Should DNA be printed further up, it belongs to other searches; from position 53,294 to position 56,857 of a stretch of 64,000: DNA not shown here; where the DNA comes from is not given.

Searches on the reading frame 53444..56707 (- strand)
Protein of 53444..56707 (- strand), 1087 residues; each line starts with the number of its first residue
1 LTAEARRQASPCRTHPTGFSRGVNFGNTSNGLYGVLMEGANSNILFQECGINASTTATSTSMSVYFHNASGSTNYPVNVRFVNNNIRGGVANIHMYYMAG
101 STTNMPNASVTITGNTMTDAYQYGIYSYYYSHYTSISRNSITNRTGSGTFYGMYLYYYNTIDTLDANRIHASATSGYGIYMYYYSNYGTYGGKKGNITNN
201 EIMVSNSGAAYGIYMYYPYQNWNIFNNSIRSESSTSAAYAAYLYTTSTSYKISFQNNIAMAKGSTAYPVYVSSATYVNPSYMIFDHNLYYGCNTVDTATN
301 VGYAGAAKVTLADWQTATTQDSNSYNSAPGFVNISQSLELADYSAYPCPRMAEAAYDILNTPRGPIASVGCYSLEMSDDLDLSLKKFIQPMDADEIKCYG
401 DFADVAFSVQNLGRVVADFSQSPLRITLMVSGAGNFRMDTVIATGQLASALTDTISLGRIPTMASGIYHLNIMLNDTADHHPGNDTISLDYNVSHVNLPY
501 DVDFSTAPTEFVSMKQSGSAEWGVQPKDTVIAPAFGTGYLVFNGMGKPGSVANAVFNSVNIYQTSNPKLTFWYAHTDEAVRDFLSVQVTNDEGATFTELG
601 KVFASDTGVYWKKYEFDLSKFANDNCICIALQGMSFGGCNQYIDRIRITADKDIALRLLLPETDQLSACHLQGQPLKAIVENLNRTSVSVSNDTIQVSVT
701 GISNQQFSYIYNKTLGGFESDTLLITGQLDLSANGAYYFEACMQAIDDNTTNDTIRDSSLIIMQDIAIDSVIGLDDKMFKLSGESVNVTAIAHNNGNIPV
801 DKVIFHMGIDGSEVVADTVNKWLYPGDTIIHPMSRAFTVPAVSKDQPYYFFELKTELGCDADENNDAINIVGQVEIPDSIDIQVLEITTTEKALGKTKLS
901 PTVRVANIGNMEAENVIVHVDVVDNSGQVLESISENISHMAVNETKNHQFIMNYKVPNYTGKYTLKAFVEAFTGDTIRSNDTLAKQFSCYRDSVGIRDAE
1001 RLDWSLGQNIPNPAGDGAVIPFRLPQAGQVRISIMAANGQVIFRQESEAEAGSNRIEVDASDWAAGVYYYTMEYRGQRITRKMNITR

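Call 6: search_protein_families(library=pfam, proteins=[window:53444-56707:-], max_evalue=0.01)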
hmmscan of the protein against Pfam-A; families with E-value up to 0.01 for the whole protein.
window:53444-56707:- (1087 aa): 2 families
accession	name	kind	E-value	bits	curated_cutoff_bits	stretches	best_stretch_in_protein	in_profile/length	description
PF18962.6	Por_Secre_tail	-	2.6e-09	37.7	27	1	1011-1084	3-74/75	Secretion system C-terminal sorting domain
PF07705.17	CARDB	-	0.00013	22.5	22.7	0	881-970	3-84/101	CARDB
